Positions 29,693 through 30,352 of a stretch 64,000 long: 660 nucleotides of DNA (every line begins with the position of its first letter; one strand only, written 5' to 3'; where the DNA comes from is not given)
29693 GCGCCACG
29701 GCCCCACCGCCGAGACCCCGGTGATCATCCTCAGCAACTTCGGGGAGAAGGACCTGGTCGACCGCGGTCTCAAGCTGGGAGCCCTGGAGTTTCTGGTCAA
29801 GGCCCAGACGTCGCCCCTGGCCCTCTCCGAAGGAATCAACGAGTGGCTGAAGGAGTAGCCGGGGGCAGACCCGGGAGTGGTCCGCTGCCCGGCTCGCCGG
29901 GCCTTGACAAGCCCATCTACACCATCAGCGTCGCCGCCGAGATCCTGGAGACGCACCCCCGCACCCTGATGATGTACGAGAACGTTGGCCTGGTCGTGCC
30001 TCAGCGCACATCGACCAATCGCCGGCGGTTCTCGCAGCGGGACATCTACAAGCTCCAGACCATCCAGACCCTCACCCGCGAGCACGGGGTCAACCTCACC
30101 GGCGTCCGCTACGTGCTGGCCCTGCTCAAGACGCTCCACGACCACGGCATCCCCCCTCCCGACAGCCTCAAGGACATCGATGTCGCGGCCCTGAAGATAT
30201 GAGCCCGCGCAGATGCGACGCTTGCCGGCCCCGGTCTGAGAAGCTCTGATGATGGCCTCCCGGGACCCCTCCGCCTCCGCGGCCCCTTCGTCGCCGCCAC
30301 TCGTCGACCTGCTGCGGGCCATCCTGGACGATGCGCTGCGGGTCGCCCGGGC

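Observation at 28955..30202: Two paralogous HspR-like MerR regulators flanking a stand-alone CheY-like receiver (MerR-REC-MerR)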

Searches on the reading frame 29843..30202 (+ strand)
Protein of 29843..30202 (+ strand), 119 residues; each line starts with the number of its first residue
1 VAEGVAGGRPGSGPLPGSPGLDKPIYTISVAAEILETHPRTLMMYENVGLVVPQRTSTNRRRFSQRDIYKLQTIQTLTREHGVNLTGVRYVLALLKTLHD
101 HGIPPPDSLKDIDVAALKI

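Call 3: search_protein_families(library=pfam, proteins=[window:29843-30202:+], max_evalue=0.01)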
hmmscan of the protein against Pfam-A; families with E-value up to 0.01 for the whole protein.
window:29843-30202:+ (119 aa): 3 families
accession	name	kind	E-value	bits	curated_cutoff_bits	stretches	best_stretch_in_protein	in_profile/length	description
PF13411.12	MerR_1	-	9.3e-17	61.3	21.6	1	26-93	1-67/69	MerR HTH family regulatory protein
PF00376.29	MerR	-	1.1e-08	35.2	28.2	1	27-63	1-38/38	MerR family regulatory protein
PF13591.12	MerR_2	-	4.4e-07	30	29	1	34-97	9-71/84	MerR HTH family regulatory protein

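Call 5: search_protein_families(library=ncbifam, proteins=[window:29843-30202:+], max_evalue=0.01)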
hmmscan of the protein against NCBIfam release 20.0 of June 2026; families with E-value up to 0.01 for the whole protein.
window:29843-30202:+ (119 aa): 9 families
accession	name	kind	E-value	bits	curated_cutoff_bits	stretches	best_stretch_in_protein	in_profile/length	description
NF047375.1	HeatShock_HspR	equivalog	4.2e-27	94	105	1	23-98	1-76/92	heat shock protein transcriptional repressor HspR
NF047377.1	heat_HspR_dupli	exception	5.4e-23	81.6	300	1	22-99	2-79/214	heat shock protein transcriptional repressor HspR, fused homodimer type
NF050798.1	TF_FtsR_Actino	equivalog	2.9e-09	37.4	150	1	45-100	25-80/223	transcriptional regulator FtsR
NF053740.1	TransRegTnrAGPos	equivalog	2.1e-06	27.8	140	1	22-89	9-75/108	hypothetical protein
TIGR02044.1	CueR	equivalog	6.5e-05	23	147.4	1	30-96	5-71/127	Cu(I)-responsive transcriptional regulator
NF041849.1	trans_regNmlR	equivalog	0.00022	21.3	175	1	30-88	5-63/117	stress response transcriptional regulator NmlR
NF011617.0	PRK15043.1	equivalog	0.00032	20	417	1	25-93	3-71/243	HTH-type transcriptional regulator MlrA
TIGR01950.1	SoxR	equivalog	0.00038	20.2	116.9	1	41-96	17-71/142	redox-sensitive transcriptional activator SoxR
TIGR02051.1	MerR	equivalog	0.0075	16.5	150.85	1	27-95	1-69/124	mercury resistance transcriptional regulator MerR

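Call 6: find_homologous_proteins(query=window:29843-30202:+)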
Query window:29843-30202:+ (119 aa): 1495 proteins with E <= 0.001 among 1509 candidates; the best 120 are listed.
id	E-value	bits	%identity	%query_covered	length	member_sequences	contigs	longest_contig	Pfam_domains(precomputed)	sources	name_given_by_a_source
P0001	1.7e-63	230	89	100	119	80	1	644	PF00376.30,PF13411.13,PF13591.13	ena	-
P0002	3.2e-63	229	87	100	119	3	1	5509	PF00376.30,PF13411.13,PF13591.13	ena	-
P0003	4.4e-63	228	88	100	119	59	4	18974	PF00376.30,PF13411.13,PF13591.13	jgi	jgi:MerR family transcriptional regulator/heat shock protein HspR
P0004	1.2e-61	224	87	100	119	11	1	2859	PF00376.30,PF13411.13,PF13591.13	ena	-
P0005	1.7e-61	223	87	100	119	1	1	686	PF00376.30,PF13411.13,PF13591.13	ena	-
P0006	3.8e-61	222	86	100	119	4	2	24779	PF00376.30,PF13411.13,PF13591.13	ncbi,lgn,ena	-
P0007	1.3e-60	220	86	100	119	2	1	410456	PF00376.30,PF13411.13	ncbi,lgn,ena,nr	ncbi:MAG TPA: MerR family transcriptional regulator [Candidatus Binatia bacterium]|nr:MerR family tr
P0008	3.6e-60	219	86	100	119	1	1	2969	PF00376.30,PF13411.13,PF13591.13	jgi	jgi:MerR family transcriptional regulator, heat shock protein HspR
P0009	2.6e-57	210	83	100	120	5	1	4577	PF00376.30,PF13411.13,PF13591.13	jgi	jgi:MerR family transcriptional regulator/heat shock protein HspR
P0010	3.4e-56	206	89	90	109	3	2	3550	PF00376.30,PF13411.13,PF13591.13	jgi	jgi:MerR family transcriptional regulator/heat shock protein HspR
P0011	9.2e-56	205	82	100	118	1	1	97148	PF00376.30,PF13411.13,PF13591.13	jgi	jgi:DNA-binding transcriptional MerR regulator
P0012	1.2e-55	204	81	100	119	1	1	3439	PF00376.30,PF13411.13,PF13591.13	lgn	-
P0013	1.2e-54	201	81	100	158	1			PF00376.30,PF13411.13,PF13591.13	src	-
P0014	4.7e-54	199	81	100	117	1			PF00376.30,PF13411.13,PF13591.13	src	-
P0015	1.8e-53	197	80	100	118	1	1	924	PF00376.30,PF13411.13,PF13591.13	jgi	jgi:MerR family transcriptional regulator, heat shock protein HspR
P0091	1.4e-45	172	69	100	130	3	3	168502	PF00376.30,PF13411.13,PF13591.13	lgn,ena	-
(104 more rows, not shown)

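Call 7: find_encoding_contigs(protein=P0007, flank=8000, max_places=3)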
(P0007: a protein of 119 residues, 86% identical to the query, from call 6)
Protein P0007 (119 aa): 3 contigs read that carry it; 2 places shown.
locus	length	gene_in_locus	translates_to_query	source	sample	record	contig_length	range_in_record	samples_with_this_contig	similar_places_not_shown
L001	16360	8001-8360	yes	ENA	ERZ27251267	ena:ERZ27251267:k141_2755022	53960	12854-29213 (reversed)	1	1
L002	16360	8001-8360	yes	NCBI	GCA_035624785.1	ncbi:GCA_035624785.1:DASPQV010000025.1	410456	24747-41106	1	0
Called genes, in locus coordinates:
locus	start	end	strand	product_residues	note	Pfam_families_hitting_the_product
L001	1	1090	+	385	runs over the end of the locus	PF00579:tRNA-synt_1b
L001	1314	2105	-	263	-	PF04402:SIMPL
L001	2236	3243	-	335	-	PF08240:ADH_N, PF16912:Glu_dehyd_C (weak), PF00107:ADH_zinc_N, PF13602:ADH_zinc_N_2 (weak)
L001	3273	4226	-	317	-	PF07885:Ion_trans_2, PF02254:TrkA_N, PF02080:TrkA_C (weak)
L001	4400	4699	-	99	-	-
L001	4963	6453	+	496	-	PF00982:Glyco_transf_20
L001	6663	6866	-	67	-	-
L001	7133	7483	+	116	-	PF00376:MerR, PF13411:MerR_1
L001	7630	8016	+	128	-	PF00072:Response_reg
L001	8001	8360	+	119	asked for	PF00376:MerR, PF13411:MerR_1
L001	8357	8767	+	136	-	PF07332:Phage_holin_3_6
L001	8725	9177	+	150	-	-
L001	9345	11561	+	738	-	PF00912:Transgly, PF00905:Transpeptidase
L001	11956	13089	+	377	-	PF03706:LPG_synthase_TM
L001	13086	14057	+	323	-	PF01073:3Beta_HSD (weak), PF01370:Epimerase, PF02719:Polysacc_synt_2 (faint), PF04321:RmlD_sub_bind, PF16363:GDP_Man_Dehyd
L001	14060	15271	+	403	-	PF01370:Epimerase, PF16363:GDP_Man_Dehyd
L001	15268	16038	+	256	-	PF00535:Glycos_transf_2, PF13641:Glyco_tranf_2_3 (faint)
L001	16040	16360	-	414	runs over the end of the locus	-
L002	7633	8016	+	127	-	PF00072:Response_reg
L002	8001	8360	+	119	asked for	PF00376:MerR, PF13411:MerR_1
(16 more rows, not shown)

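Call 8: find_encoding_contigs(protein=P0091, flank=8000, max_places=3)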
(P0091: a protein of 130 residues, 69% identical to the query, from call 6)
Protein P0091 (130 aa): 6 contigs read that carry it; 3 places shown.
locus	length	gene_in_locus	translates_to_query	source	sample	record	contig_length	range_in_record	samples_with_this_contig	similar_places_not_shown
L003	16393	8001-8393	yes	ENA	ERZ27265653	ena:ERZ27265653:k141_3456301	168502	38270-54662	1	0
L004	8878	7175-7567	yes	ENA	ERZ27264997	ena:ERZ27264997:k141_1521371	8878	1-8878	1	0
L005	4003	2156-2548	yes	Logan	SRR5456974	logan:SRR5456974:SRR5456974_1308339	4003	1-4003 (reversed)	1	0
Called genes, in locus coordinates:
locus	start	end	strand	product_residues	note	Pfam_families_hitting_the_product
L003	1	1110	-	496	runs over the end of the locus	PF01656:CbiA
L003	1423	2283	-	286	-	PF00561:Abhydrolase_1, PF12146:Hydrolase_4, PF12697:Abhydrolase_6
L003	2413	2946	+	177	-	-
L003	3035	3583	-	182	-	PF10604:Polyketide_cyc2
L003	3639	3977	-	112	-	-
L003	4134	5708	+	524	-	PF00982:Glyco_transf_20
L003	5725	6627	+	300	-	PF02358:Trehalose_PPase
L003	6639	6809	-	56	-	-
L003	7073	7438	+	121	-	PF00376:MerR, PF13411:MerR_1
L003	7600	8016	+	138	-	PF00072:Response_reg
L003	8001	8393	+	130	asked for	PF00376:MerR, PF13411:MerR_1, PF13591:MerR_2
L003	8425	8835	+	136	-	PF07332:Phage_holin_3_6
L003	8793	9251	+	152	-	-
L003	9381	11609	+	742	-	-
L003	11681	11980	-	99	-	-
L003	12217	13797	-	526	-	PF00239:Resolvase, PF07508:Recombinase, PF13408:Zn_ribbon_recom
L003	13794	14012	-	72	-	-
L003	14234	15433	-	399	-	-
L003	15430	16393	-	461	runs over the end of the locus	PF01580:FtsK_SpoIIIE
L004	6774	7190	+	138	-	PF00072:Response_reg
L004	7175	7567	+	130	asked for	PF00376:MerR, PF13411:MerR_1, PF13591:MerR_2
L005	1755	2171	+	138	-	PF00072:Response_reg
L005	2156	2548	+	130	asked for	PF00376:MerR, PF13411:MerR_1, PF13591:MerR_2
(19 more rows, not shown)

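Call 12: find_related_loci(query=A1, collection=genome_contigs, flank=5000)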
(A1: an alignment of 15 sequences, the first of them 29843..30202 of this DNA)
Query A1 (119 aa) in genome_contigs; peptide patterns used: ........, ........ (x = any residue, [..] = any of these).
372 stretches matched a pattern; 353 encode a relative of the query (tblastn E <= 1e-3); the best 80 are kept; 80 distinct loci.
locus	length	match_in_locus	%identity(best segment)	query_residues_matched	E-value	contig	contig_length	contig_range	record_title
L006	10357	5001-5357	96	1-119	8e-74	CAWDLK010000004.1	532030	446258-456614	MAG: uncultured Chloroflexia bacterium isolate MFD04492.bin.1.163 genome assembly, contig: contig_26201, whole genome sh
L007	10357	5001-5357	92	1-119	7e-71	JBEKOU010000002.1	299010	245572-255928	MAG: Candidatus Dormibacteria bacterium isolate SPRUCE 448 SPRUCE_448_2, whole genome shotgun sequence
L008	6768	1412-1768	91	1-119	5e-71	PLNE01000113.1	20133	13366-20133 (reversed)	MAG: Candidatus Dormiibacterota bacterium isolate fen_879 73.20120800_E2D.47_contig_5952, whole genome shotgun sequence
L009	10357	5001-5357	92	1-119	1e-69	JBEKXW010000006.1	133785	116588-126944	MAG: Candidatus Dormibacteria bacterium isolate SPRUCE 660 SPRUCE_660_6, whole genome shotgun sequence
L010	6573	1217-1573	91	1-119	9e-70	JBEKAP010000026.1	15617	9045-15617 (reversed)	MAG: Candidatus Dormibacteria bacterium isolate SPRUCE 115 SPRUCE_115_26, whole genome shotgun sequence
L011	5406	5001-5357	90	1-119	5e-69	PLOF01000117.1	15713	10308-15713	MAG: Candidatus Dormiibacterota bacterium isolate fen_878 73.20120800_E1D.24_contig_7560, whole genome shotgun sequence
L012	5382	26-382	90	1-119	5e-69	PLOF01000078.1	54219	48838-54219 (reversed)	MAG: Candidatus Dormiibacterota bacterium isolate fen_878 73.20120800_E1D.24_contig_1629, whole genome shotgun sequence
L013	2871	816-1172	89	1-119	3e-69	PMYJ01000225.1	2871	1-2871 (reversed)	MAG: Candidatus Dormiibacterota bacterium isolate fen_839 73.20110800_E2D.52_contig_100323, whole genome shotgun sequenc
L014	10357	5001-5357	90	1-119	7e-69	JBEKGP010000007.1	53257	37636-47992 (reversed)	MAG: Candidatus Dormibacteria bacterium isolate SPRUCE 256 SPRUCE_256_7, whole genome shotgun sequence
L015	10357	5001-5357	86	1-119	1e-65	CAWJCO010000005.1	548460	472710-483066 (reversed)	MAG: uncultured Chloroflexia bacterium isolate MFD04492.bin.2.96 genome assembly, contig: contig_26140, whole genome sho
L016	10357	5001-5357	86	1-119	2e-65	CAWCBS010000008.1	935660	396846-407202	MAG: uncultured Chloroflexia bacterium isolate MFD05512.bin.2.117 genome assembly, contig: contig_29949, whole genome sh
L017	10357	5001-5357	85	1-119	9e-65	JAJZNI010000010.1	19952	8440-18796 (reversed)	MAG: bacterium isolate MAS3.bin89 NODE_5475_length_19952_cov_1.814578, whole genome shotgun sequence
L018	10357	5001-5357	85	1-119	9e-65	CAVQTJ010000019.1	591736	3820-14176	MAG: uncultured bacterium isolate MFD09222.bin.3.133 genome assembly, contig: contig_87366, whole genome shotgun sequenc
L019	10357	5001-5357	85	1-119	7e-65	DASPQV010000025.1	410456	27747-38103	MAG TPA_asm: Candidatus Binatia bacterium isolate SMAG_U12208 k141_693555, whole genome shotgun sequence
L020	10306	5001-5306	94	18-119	3e-62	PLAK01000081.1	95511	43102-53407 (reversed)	MAG: Candidatus Changshengia sp. isolate bog_854 73.20111000_S2M.16_contig_7468, whole genome shotgun sequence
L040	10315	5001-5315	81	15-119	2e-53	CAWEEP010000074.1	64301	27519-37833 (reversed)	MAG: Candidatus Dormibacteraeota bacterium isolate MFD01188.bin.2.123 genome assembly, contig: contig_81700, whole genom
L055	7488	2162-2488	83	11-119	4e-57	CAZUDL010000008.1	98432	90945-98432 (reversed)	MAG TPA_asm: uncultured Actinomycetes bacterium isolate binchicken_co3_156 genome assembly, contig: NODE_520_length_9843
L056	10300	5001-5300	74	20-119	1e-48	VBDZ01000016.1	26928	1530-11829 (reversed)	MAG: Chloroflexi bacterium isolate CF_13 14_1009_09_30cm_scaffold_904, whole genome shotgun sequence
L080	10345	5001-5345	68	9-119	1e-47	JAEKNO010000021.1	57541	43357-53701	MAG: Candidatus Dormiibacter inghamiae isolate Mitchell_Peninsula_6 NODE_544_length_57541_cov_110.079098, whole genome s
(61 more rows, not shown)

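Call 23: search_protein_families(library=pfam, proteins=[L056:158-547:-, L056:650-976:-, L056:994-1887:-, L056:1365-3641:-, L056:3776-4096:-, L056:4427-4858:+, L056:6460-6948:+, L056:6991-7641:+, L056:8135-9778:+, L056:9785-10294:-], max_evalue=0.001)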
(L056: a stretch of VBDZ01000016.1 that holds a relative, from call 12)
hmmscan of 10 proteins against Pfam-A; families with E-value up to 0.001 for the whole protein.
L056:158-547:- (129 aa): 2 families
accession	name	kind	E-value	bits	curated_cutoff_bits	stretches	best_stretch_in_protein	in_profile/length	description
PF00072.30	Response_reg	-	4.2e-25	88.5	30.2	1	11-114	1-102/111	Response regulator receiver domain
PF23198.2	PDE8A_N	-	0.00069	20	29.6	1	29-87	31-90/147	PDE8A-like, N-terminal domain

L056:650-976:- (108 aa): 0 families

L056:994-1887:- (297 aa): 0 families

L056:1365-3641:- (758 aa): 2 families
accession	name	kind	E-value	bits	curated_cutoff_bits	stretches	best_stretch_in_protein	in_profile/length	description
PF00912.28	Transgly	-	5.9e-61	205.4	27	1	96-274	2-177/178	Transglycosylase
PF00905.27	Transpeptidase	-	1.7e-18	67.3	22.1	1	364-654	2-296/299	Penicillin binding protein transpeptidase domain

L056:3776-4096:- (106 aa): 0 families

L056:4427-4858:+ (143 aa): 0 families

L056:6460-6948:+ (162 aa): 0 families

L056:6991-7641:+ (216 aa): 0 families

L056:8135-9778:+ (547 aa): 2 families
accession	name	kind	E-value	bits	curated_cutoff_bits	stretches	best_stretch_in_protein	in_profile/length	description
PF00704.34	Glyco_hydro_18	-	1.8e-19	71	29.6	1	307-533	83-315/317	Glycosyl hydrolases family 18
PF03644.19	Glyco_hydro_85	-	0.00068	19.7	22.2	0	274-340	38-106/302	Glycosyl hydrolase family 85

L056:9785-10294:- (169 aa): 1 family
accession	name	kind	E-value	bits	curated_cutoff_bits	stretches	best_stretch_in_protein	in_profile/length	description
PF02782.22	FGGY_C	-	2.2e-23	83.5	27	1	2-109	90-197/198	FGGY family of carbohydrate kinases, C-terminal domain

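Call 27: search_solved_structures(query=window:29843-30202:+, max_evalue=0.01, show_alignments=3)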
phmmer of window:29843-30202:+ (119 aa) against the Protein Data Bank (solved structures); distinct sequences matched with E-value up to 0.01: 7.
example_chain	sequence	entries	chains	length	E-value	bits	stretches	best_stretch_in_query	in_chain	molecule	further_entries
4r4e_B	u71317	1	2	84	1e-10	44.9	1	23-94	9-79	HTH-type transcriptional regulator GlnR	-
7tea_B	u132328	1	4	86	2.7e-06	30.6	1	24-91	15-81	Glutamine synthetase repressor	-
4r24_B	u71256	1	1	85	5.4e-05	26.4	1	22-93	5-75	HTH-type transcriptional regulator TnrA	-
4r22_B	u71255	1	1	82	5.4e-05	26.4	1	22-93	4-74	HTH-type transcriptional regulator TnrA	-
7tec_A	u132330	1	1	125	0.00045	23.4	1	23-93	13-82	HTH-type transcriptional regulator GlnR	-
2vz4_A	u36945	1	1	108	0.0011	22.2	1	28-88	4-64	HTH-TYPE TRANSCRIPTIONAL ACTIVATOR TIPA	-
3qao_A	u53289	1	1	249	0.0012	22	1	30-75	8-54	MerR-like transcriptional regulator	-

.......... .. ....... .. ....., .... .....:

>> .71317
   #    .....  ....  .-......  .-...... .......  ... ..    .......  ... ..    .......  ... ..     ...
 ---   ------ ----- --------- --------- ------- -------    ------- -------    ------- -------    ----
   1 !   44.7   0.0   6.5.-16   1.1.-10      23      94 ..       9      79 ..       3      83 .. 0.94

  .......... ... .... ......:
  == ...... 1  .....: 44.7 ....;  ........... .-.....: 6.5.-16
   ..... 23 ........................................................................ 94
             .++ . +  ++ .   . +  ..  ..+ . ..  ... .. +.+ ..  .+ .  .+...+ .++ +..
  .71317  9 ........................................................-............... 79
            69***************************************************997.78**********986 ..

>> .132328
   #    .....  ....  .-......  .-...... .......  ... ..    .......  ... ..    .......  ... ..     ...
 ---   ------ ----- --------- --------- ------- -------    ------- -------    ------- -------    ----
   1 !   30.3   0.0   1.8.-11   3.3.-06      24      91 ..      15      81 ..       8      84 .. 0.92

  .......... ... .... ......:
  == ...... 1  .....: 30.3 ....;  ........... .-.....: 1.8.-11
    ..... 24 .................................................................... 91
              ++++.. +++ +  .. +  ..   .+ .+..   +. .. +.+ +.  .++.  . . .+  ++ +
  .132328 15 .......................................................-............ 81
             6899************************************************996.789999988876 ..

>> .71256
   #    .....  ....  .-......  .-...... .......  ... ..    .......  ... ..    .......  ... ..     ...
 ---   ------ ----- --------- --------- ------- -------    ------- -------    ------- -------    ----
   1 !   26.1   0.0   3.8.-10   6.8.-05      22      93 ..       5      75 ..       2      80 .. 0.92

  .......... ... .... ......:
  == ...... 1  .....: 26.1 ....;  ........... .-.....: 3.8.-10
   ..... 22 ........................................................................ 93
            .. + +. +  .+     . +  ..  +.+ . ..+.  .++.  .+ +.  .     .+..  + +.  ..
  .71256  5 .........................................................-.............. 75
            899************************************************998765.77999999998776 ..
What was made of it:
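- On TnrA/GlnR: The best PDB sequence matches are GlnR 4r4e (E=1e-10) and TnrA (5e-5) (call 27).
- Closest known: GlnR and TnrA of Bacillus. Same: Closest solved structures by sequence (call 27).
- The closest solved relatives are GlnR and TnrA (E=1e-10 and 5e-5; call 27).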

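Call 30: search_protein_representatives(protein=window:29843-30202:+)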
Query: 119 residues. Proteins with E-value up to 0.001 (for the whole library): 3667; up to 1e-10: 1110; up to 1e-30: 12. The best 150 are listed.
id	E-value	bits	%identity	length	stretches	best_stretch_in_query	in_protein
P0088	4.1e-46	171.9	72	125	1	3-118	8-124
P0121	8.9e-40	151.5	67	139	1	1-117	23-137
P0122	8.4e-39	148.3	79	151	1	20-106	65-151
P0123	4.6e-38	146.0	66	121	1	18-118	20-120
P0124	9.1e-37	141.8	63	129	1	14-115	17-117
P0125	3.9e-36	139.8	64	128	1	7-117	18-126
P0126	1.5e-35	137.9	80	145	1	16-99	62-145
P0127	6.5e-35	135.8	61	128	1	14-118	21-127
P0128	8.1e-34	132.3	66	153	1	15-109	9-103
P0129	6.5e-33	129.4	49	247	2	22-95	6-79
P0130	2.3e-32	127.6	63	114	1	10-112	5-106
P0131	6.5e-31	122.9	80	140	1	20-93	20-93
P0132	3.1e-29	117.5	59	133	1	20-115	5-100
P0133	1.3e-28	115.5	41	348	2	22-94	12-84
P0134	9.7e-28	112.7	63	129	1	20-106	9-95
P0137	4.6e-26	107.3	56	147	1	12-117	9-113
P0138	6.4e-25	103.6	57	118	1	16-103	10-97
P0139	1.5e-24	102.4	62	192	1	8-101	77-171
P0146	1.2e-22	96.2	57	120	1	22-104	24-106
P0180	1.9e-17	79.5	58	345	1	22-99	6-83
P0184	2.5e-17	79.1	48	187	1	17-106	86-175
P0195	6.7e-17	77.8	45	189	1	6-101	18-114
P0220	4.8e-16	75.0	53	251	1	22-96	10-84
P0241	1.4e-15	73.5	50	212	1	18-97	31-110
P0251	2.4e-15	72.8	57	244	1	22-94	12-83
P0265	3.5e-15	72.2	56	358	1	22-97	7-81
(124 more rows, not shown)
